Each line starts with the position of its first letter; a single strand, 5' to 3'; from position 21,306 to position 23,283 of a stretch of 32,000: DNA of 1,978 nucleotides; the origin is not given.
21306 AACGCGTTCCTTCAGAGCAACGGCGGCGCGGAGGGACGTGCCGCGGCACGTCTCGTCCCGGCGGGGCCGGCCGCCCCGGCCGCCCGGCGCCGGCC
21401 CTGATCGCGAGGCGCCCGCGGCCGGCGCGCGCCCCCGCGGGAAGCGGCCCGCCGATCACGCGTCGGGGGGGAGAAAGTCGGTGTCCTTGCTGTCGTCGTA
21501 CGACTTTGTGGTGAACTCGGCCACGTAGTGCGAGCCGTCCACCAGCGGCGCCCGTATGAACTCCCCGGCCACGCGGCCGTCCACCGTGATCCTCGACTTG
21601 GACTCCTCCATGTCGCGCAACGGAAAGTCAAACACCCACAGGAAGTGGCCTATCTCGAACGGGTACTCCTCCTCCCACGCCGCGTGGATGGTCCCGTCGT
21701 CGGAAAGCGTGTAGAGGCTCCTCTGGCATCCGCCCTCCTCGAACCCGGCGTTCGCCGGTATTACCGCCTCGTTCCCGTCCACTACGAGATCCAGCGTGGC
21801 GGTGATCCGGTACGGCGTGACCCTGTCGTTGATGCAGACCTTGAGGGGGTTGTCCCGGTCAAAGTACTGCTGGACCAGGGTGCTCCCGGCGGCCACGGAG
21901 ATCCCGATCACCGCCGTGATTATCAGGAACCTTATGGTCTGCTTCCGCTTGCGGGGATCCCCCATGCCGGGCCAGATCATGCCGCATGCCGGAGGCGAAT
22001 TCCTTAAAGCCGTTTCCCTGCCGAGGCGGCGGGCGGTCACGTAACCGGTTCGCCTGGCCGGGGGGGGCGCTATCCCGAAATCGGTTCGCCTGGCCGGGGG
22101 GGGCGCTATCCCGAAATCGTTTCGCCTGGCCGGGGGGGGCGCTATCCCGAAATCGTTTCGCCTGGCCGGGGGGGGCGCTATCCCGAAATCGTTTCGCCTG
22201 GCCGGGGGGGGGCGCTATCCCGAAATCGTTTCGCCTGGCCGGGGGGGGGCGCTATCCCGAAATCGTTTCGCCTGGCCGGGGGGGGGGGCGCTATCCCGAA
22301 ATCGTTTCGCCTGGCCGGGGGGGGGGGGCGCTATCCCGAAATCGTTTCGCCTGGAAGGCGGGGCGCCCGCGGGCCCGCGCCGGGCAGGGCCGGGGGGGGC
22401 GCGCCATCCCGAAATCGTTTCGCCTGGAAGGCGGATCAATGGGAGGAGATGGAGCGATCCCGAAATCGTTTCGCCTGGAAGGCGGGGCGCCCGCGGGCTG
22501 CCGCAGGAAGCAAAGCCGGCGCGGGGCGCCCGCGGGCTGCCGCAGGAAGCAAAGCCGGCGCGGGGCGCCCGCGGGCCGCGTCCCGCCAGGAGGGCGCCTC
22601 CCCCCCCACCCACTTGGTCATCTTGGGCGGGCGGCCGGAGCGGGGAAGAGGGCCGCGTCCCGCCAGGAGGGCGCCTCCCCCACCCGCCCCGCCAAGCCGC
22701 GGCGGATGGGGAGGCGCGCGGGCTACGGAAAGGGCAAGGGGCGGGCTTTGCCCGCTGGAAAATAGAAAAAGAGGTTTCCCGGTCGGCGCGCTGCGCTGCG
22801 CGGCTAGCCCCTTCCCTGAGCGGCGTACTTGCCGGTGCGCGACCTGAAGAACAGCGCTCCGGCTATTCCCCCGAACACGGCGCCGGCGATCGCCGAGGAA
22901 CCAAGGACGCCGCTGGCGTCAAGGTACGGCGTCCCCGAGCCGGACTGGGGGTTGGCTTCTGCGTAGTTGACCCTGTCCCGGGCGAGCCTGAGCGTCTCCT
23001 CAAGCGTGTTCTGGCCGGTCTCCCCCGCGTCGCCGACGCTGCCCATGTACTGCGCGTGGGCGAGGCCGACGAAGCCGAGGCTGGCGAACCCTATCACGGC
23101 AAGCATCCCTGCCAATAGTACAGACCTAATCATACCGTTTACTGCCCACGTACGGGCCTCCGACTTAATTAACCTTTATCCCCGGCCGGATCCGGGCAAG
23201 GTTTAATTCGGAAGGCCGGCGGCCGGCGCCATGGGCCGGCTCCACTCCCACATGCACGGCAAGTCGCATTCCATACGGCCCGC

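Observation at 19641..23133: Run of small membrane/secreted proteins immediately downstream of amoB: candidates for accessory AMO subunits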

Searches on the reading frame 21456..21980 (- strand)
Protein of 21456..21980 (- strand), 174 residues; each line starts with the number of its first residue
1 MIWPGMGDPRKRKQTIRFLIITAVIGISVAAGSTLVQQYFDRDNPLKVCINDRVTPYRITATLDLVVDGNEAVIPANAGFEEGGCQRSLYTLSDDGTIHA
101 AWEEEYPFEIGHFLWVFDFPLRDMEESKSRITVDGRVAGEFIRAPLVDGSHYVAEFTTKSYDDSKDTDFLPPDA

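Call 3: search_protein_families(library=pfam, proteins=[window:21456-21980:-], max_evalue=0.1)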
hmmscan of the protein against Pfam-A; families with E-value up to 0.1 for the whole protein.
window:21456-21980:- (174 aa): 0 families

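Call 4: search_protein_families(library=ncbifam, proteins=[window:21456-21980:-], max_evalue=0.1)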
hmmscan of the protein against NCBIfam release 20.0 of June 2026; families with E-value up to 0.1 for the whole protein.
window:21456-21980:- (174 aa): 0 families

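Call 10: search_solved_structures(query=window:21456-21980:-, max_evalue=1, show_alignments=2)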
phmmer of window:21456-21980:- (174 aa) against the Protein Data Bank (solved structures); distinct sequences matched with E-value up to 1: 4.
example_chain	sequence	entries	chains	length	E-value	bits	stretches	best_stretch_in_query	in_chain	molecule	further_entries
8prj_A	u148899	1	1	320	1.4e-05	28.1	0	79-111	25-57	v31Bagel8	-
8pra_A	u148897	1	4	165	0.00073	22.5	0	80-116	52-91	Cell surface protein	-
8prs_A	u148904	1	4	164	0.0036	20.2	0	80-111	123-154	nvBagel4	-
8pr9_A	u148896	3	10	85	0.21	14.5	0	80-117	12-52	Cell surface protein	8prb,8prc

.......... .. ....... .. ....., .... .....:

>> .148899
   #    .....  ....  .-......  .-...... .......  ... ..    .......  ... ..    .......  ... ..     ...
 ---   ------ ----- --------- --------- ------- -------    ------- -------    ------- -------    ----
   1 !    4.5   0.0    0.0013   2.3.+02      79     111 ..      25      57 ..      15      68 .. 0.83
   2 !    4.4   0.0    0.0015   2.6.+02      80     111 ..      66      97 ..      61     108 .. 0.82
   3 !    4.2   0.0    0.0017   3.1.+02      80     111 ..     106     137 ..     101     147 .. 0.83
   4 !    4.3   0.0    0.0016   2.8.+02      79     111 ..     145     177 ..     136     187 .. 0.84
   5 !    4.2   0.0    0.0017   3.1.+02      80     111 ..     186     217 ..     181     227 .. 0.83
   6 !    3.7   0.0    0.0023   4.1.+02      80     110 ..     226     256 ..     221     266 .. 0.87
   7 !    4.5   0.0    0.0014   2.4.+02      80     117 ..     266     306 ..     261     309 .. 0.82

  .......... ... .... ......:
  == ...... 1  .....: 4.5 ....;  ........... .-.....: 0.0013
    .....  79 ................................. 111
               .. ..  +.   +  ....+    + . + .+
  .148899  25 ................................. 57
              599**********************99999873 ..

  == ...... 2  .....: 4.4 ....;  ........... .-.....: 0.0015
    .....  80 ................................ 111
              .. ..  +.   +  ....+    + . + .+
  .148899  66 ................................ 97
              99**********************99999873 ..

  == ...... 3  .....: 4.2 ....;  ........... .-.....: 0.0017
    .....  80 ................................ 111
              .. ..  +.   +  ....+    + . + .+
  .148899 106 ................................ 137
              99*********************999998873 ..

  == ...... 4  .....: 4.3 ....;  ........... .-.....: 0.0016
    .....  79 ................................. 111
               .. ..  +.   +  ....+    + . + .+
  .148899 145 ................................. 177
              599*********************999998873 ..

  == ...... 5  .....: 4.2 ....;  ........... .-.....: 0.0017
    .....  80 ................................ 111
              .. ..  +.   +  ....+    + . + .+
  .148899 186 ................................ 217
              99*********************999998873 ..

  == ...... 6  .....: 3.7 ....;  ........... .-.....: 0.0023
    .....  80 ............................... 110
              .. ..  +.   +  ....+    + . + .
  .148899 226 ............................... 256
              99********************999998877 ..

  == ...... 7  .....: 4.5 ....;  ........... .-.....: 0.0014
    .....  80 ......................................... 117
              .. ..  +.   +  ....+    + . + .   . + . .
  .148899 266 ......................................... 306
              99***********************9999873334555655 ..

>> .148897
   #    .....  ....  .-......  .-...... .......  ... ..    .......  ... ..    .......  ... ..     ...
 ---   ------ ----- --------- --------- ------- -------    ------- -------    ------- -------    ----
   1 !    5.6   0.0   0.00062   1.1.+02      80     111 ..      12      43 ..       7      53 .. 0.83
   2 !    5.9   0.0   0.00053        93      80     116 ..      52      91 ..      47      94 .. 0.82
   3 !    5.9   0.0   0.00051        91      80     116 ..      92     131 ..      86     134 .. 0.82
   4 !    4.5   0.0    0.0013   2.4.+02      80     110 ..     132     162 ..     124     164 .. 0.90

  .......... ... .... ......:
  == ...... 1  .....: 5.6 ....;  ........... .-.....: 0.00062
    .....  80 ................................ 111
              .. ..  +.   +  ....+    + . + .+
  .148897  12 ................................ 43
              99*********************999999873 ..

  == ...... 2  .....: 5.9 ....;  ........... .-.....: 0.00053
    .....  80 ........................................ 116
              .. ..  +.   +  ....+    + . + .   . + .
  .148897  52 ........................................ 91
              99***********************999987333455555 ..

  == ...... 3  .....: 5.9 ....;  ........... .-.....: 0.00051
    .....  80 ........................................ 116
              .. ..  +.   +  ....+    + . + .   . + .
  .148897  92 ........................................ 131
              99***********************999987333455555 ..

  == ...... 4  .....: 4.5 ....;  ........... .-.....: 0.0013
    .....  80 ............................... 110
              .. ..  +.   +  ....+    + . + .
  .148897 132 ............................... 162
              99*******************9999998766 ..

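Call 47: predict_structure(alignment_id=A3)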
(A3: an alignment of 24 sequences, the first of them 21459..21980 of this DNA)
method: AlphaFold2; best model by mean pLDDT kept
length: 174 residues; sequences in the alignment: 24
mean_pLDDT: 50.8   pTM: 0.32
mean pLDDT of the five models: 50.8, 50.7, 48.8, 48.7, 45.3
residues with pLDDT >= 90: 0; 70-90: 29; 50-70: 49; < 50: 96
segments of 3 or more residues with pLDDT < 50: 41-119, 160-163, 165-174
pLDDT, mean of each block of 10 residues (from residue 1): 63 77 75 54 38 36 42 37 40 36 39 45 62 71 59 56 40 37
secondary structure, 60 per line:
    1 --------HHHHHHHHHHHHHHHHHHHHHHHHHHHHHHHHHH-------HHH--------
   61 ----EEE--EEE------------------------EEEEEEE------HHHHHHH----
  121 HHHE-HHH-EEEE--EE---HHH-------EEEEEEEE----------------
elements in order: H9-42 E65-67 E70-72 E97-103 H110-116 E130-133 E151-158

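Call 50: search_solved_structures(query=A3, max_evalue=10)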
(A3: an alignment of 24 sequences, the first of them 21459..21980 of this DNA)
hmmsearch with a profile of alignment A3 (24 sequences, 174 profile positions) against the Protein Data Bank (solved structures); distinct sequences matched with E-value up to 10: 1.
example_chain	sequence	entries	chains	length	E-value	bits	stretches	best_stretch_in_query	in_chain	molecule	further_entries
4hob_A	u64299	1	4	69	1.5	11.7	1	55-98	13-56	Putative uncharacterized protein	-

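Call 62: search_protein_representatives(alignment_id=A3)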
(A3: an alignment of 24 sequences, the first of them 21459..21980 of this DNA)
Query: 24 sequences, 174 profile positions. Proteins with E-value up to 0.001 (for the whole library): 359; up to 1e-10: 64; up to 1e-30: 14. The best 150 are listed.
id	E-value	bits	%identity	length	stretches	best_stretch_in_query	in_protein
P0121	3.6e-89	313.3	-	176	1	1-172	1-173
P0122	8.0e-63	227.5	-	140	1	21-159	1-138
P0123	3.5e-54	199.4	-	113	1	62-173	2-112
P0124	4.6e-51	189.2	-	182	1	38-169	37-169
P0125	4.0e-49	182.9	-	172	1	31-160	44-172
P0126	8.0e-48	178.7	-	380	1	41-160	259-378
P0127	1.3e-45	171.5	-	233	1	42-153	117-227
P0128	3.5e-39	150.5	-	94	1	83-173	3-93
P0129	3.6e-37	144.0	-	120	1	1-114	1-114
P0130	1.1e-36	142.4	-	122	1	78-173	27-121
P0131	6.1e-36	140.0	-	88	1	1-89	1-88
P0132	2.4e-35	138.0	-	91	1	1-87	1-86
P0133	5.2e-35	137.0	-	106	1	88-163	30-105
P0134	2.6e-32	128.1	-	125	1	1-95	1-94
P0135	9.8e-30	119.8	-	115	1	1-81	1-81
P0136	1.0e-27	113.2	-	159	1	8-160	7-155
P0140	9.2e-27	110.1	-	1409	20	60-103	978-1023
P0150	9.9e-21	90.5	-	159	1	8-159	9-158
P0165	9.9e-15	70.9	-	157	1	14-155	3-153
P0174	4.9e-13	65.4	-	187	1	13-155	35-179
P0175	5.9e-13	65.1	-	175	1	33-152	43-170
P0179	1.0e-11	61.1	-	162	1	17-158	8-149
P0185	1.1e-10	57.8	-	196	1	19-157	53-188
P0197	2.4e-09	53.4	-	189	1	12-148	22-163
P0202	4.4e-09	52.5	-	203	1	12-151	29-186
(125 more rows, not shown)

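Call 63: search_protein_families(library=pfam, proteins=[P0136, P0150, P0165, P0174, P0175, P0179, P0185, P0197, P0202, P0140], max_evalue=0.01)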
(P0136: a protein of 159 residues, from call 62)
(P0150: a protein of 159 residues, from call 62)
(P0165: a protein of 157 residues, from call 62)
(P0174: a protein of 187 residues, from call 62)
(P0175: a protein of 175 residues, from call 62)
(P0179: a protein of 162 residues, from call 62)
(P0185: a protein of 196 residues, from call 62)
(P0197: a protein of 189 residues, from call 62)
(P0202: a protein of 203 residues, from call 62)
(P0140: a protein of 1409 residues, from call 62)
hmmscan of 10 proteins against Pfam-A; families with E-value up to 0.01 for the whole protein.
P0136 (159 aa): 0 families

P0150 (159 aa): 0 families

P0165 (157 aa): 0 families

P0174 (187 aa): 0 families

P0175 (175 aa): 0 families

P0179 (162 aa): 0 families

P0185 (196 aa): 0 families

P0197 (189 aa): 1 family
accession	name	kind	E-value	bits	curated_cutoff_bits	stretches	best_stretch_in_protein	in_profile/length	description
PF13624.11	SurA_N_3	-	0.0027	18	27.2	1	20-70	8-56/162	SurA-like N-terminal domain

P0202 (203 aa): 0 families

P0140 (1409 aa): 0 families

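Call 67: search_protein_families(library=ncbifam, proteins=[P0185, P0179, P0202, P0197], max_evalue=0.01)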
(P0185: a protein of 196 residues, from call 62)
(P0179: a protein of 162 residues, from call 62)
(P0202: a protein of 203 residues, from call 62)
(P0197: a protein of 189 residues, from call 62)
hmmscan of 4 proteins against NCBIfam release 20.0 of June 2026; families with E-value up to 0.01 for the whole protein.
P0185 (196 aa): 0 families

P0179 (162 aa): 0 families

P0202 (203 aa): 2 families
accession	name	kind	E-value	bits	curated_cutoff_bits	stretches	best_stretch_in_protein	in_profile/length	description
NF052375.1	antisigma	equivalog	0.0035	17.4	100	1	13-69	63-114/217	anti-sigma factor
NF038083.1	CU044_5270_fam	subfamily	0.0072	16.2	100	1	12-63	6-58/284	CU044_5270 family protein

P0197 (189 aa): 0 families

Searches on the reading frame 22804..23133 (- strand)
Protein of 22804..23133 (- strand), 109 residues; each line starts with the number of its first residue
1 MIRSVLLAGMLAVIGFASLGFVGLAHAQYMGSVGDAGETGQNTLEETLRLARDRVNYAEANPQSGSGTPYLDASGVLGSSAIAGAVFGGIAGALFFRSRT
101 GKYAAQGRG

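Call 3: search_protein_families(library=pfam, proteins=[window:22804-23133:-], max_evalue=0.1)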
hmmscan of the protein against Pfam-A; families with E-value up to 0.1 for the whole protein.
window:22804-23133:- (109 aa): 1 family
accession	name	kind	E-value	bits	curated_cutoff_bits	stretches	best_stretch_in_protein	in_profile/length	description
PF05433.20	Rick_17kDa_Anti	-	0.0032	17.8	24.2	1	81-105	3-27/43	Glycine zipper 2TM domain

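Call 4: search_protein_families(library=ncbifam, proteins=[window:22804-23133:-], max_evalue=0.1)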
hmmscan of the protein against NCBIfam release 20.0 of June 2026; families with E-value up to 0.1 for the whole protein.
window:22804-23133:- (109 aa): 1 family
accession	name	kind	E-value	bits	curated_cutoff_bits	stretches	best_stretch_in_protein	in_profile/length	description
NF038066.1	MptB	equivalog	0.0067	14.9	40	1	7-32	324-349/553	polyprenol phosphomannose-dependent alpha 1,6 mannosyltransferase MptB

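Call 11: search_solved_structures(query=window:22804-23133:-, max_evalue=1, show_alignments=2)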
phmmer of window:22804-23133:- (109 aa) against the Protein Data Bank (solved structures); distinct sequences matched with E-value up to 1: 0.
